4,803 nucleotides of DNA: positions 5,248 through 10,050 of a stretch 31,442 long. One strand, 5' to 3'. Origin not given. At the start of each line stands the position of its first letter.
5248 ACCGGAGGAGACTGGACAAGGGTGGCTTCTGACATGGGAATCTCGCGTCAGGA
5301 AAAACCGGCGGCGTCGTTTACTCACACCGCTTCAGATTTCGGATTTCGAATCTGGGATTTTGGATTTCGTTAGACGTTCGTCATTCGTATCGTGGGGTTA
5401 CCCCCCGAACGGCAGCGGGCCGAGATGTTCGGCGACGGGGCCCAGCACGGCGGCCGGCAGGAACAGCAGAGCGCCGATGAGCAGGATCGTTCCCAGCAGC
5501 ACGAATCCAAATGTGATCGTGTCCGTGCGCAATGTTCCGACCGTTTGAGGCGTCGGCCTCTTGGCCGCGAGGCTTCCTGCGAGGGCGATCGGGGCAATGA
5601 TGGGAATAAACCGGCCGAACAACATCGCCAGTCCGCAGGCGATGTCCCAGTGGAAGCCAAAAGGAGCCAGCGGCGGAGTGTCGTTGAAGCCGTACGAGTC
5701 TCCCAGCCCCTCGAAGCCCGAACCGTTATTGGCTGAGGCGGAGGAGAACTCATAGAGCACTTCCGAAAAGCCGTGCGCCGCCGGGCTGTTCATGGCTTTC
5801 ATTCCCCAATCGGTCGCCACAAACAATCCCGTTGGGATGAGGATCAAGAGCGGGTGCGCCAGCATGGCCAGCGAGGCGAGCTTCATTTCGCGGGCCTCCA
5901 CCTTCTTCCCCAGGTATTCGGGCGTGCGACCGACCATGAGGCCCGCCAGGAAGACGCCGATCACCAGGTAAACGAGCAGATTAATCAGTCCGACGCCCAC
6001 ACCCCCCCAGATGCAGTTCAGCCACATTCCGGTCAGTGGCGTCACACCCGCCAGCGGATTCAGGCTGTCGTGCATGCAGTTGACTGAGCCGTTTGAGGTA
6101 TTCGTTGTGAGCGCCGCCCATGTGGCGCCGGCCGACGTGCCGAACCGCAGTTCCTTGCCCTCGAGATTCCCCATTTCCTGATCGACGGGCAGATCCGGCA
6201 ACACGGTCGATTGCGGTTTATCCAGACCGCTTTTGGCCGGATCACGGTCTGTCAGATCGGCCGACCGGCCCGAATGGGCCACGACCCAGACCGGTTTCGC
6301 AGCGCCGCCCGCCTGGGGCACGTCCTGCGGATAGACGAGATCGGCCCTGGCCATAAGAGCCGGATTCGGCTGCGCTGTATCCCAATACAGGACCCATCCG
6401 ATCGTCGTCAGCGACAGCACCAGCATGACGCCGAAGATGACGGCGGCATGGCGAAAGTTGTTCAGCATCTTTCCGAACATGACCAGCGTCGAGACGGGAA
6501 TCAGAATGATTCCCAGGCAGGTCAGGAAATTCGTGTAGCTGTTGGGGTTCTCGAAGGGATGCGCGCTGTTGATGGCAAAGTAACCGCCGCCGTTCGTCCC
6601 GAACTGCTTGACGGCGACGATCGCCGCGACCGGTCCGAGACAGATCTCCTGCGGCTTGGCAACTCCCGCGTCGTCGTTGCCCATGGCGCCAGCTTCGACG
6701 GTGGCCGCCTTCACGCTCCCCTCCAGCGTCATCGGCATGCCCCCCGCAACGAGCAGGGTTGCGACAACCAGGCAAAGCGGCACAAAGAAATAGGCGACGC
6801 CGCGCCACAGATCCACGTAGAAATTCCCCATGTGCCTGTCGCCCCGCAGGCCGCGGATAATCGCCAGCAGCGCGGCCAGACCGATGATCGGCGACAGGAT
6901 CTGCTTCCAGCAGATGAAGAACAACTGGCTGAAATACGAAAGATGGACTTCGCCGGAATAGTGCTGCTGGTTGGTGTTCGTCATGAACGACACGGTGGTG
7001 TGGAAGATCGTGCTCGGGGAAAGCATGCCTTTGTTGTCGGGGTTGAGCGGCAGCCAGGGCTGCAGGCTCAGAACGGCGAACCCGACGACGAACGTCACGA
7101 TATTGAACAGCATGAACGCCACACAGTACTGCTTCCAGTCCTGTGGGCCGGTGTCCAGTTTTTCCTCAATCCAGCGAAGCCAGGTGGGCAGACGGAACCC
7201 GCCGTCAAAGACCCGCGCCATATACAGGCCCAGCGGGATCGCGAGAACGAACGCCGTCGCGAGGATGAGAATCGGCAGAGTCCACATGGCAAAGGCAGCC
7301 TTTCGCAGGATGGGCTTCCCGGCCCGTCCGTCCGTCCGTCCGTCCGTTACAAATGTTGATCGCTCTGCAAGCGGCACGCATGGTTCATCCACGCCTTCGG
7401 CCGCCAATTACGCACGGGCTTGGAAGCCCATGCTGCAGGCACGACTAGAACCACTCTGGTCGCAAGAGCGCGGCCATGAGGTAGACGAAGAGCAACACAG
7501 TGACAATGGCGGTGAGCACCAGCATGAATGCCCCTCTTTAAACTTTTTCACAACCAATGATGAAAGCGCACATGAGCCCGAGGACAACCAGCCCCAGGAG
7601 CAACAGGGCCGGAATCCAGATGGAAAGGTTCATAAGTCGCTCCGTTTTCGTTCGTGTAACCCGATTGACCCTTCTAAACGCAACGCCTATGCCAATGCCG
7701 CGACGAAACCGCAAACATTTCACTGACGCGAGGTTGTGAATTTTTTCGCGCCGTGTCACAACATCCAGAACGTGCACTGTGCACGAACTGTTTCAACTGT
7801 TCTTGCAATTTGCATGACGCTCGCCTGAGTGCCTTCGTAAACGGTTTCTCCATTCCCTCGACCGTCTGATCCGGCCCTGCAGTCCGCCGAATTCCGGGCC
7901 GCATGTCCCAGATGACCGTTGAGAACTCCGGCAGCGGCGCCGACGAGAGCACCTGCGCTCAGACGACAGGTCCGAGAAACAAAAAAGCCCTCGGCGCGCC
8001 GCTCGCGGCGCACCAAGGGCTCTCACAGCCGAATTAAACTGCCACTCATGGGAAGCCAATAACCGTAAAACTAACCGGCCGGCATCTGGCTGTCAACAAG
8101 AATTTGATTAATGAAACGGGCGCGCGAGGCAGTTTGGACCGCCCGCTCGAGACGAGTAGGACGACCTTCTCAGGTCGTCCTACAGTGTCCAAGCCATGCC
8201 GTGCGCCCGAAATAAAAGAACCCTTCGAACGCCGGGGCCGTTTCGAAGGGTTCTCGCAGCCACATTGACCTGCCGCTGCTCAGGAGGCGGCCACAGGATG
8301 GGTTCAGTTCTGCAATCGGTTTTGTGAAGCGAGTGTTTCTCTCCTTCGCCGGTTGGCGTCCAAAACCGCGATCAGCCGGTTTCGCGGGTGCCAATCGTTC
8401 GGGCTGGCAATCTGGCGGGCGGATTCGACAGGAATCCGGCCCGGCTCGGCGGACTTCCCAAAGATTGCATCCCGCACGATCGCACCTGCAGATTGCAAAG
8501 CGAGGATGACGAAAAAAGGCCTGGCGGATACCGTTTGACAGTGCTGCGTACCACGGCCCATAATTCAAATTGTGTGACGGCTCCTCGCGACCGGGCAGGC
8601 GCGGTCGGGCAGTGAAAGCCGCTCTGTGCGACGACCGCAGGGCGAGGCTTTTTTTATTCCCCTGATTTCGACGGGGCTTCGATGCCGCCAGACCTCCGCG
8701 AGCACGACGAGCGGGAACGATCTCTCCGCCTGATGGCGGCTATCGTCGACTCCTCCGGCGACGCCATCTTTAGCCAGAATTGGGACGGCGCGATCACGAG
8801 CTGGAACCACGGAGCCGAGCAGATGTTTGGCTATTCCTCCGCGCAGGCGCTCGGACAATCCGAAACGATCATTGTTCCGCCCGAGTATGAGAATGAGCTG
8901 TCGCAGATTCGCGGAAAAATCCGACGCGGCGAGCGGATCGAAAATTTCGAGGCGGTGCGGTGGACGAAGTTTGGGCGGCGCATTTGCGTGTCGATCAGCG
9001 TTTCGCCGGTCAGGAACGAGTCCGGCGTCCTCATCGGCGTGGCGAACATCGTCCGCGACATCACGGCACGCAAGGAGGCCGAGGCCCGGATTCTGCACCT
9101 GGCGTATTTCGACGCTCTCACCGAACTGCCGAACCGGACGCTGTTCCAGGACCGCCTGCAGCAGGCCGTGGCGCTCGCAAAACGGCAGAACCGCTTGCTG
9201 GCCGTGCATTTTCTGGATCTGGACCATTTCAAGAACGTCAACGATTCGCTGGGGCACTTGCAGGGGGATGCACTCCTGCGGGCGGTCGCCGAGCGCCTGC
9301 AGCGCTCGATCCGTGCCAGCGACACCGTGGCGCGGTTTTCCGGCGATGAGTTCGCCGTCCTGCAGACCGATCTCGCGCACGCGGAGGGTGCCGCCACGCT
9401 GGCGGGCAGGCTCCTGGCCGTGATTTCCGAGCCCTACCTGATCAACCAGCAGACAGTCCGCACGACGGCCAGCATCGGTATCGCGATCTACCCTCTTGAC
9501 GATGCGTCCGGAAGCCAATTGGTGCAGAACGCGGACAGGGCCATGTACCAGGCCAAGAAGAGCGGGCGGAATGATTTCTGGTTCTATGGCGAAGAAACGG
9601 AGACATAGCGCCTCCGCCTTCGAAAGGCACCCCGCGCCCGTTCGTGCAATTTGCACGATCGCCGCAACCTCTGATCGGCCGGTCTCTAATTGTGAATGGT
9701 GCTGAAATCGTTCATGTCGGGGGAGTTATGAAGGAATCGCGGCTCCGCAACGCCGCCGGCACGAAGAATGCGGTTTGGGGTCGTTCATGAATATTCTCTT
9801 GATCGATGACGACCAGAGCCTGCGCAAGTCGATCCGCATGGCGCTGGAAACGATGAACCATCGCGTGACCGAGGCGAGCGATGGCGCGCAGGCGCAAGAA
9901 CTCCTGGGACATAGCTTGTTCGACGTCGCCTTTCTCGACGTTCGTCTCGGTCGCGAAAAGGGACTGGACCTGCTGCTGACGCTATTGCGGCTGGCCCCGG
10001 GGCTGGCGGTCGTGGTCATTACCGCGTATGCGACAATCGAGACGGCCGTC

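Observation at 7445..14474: Sigma-54-dependent three-component Kdp regulatory system (split KdpD + KinB/AlgB-like pair, no KdpE)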

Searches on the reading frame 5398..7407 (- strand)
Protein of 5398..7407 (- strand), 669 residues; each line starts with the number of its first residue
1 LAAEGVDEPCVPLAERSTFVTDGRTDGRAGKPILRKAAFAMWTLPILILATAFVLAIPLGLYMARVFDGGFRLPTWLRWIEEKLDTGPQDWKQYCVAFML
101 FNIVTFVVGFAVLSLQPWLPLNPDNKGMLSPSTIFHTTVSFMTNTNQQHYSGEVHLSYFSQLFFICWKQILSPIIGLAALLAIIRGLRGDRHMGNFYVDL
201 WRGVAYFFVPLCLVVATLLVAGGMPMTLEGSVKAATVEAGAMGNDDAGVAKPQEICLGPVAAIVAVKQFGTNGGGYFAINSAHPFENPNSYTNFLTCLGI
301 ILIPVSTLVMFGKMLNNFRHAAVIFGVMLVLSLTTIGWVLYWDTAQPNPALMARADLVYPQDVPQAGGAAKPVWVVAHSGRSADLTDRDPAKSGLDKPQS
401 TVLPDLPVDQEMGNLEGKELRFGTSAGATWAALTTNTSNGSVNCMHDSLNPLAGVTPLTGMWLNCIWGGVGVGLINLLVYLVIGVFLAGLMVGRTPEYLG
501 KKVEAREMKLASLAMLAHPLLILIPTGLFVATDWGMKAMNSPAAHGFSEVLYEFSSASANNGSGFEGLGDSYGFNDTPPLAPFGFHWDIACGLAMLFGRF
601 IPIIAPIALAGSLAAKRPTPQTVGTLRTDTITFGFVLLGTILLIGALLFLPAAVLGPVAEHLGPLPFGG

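Call 3: search_protein_families(library=pfam, proteins=[window:5398-7407:-])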
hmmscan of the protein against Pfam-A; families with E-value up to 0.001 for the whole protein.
window:5398-7407:- (669 aa): 1 family
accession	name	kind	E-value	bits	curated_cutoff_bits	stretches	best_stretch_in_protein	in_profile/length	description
PF03814.21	KdpA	-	8.7e-199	661.7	22.6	1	47-662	2-548/548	Potassium-transporting ATPase A subunit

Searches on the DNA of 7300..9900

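Call 6: search_rna_families(source=window, start=7300, end=9900, threshold=evalue, max_evalue=1)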
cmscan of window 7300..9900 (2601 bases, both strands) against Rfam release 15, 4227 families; matches with E-value up to 1: 5.
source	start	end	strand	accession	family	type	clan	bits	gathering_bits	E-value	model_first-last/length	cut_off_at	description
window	8212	8260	-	RF04347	Plastid-ccsA-ndhD-2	Cis-reg;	-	24.3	51.5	0.098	1-53/53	no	Plastid-ccsA-ndhD-2 3UTR RNA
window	8210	8258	+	RF04346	Plastid-ccsA-ndhD-1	Cis-reg;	CL00154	23.8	48.5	0.094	1-57/57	no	Plastid-ccsA-ndhD-1 3UTR RNA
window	8211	8259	+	RF04347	Plastid-ccsA-ndhD-2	Cis-reg;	-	22.7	51.5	0.26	1-53/53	no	Plastid-ccsA-ndhD-2 3UTR RNA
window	8216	8255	-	RF04346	Plastid-ccsA-ndhD-1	Cis-reg;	CL00154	22.2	48.5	0.26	9-52/57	no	Plastid-ccsA-ndhD-1 3UTR RNA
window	7307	7340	+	RF01716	PhotoRC-I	Cis-reg;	-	16.4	45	0.51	1-44/44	no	PhotoRC-I RNA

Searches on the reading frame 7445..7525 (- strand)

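Call 25: search_protein_families(library=ncbifam, proteins=[window:7445-7525:-], max_evalue=0.001)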
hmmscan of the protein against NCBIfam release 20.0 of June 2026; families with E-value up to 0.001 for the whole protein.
window:7445-7525:- (26 aa): 2 families
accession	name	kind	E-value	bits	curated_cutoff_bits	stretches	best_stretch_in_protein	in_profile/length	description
TIGR02115.1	potass_kdpF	equivalog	3.4e-08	33.2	26.85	1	5-26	3-24/24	K(+)-transporting ATPase subunit F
NF011342.0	PRK14759.1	equivalog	1.1e-05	25.4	53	1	3-26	6-29/29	K(+)-transporting ATPase subunit F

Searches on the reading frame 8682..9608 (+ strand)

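Call 25: search_protein_families(library=ncbifam, proteins=[window:8682-9608:+], max_evalue=0.001)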
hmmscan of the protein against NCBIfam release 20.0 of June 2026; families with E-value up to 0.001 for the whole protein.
window:8682-9608:+ (308 aa): 31 families (the best 25 are shown)
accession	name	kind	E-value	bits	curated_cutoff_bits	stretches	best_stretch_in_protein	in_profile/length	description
NF045675.1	PhdiestaseDibA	equivalog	1.5e-65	221.7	980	1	8-305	70-367/623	phosphodiesterase DibA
NF007298.0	PRK09776.1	equivalog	2.1e-53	181.6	1135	1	9-305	552-848/1111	diguanylate cyclase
NF007423.1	PRK09966.1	equivalog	2.4e-48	164.9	325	1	133-292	231-390/390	diguanylate cyclase DgcN/YfiN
TIGR00254.1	GGDEF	domain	2.2e-46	157.6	37.4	1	139-298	3-163/168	diguanylate cyclase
NF053781.1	cdiGMPphdstlr2612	equivalog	2.5e-44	151.3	1600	1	14-299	716-999/1268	Tlr1612 family c-di-GMP phosphodiesterase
NF007474.0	PRK10060.1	equivalog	1.6e-41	142.3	782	1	18-305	113-398/663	cyclic di-GMP phosphodiesterase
NF007135.0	PRK09581.1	equivalog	1.1e-39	136.5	474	1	137-299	288-452/457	PleD family two-component system response regulator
NF051473.1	DigCycDgcsShew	equivalog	2e-38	132.5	400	1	140-299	134-288/291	diguanylate cyclase DgcS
NF038266.1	diguan_SiaD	equivalog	3.5e-38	131.4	290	1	133-298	86-251/252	biofilm regulation diguanylate cyclase SiaD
NF007380.0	PRK09894.1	equivalog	3.8e-38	131.5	256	1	140-305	128-290/296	diguanylate cyclase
NF008467.0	PRK11359.1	equivalog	1.5e-34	119.1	857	2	130-304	365-533/800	oxygen-sensing cyclic-di-GMP phosphodiesterase DosP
NF041606.1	dguan_cyc_DgcA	equivalog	8.5e-31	107.1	370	1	133-298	170-335/340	diguanylate cyclase DgcA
NF047654.1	DiguCycDgcRLepto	equivalog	5.2e-28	97.8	500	1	133-298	125-292/295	diguanylate cyclase DgcR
TIGR00229.1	sensory_box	domain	1.2e-25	90.1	22.9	1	14-136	3-125/126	PAS domain S-box protein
NF011955.1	PRK15426.1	equivalog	1.8e-25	89.1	408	1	139-299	396-558/564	cellulose biosynthesis regulator diguanylate cyclase DgcQ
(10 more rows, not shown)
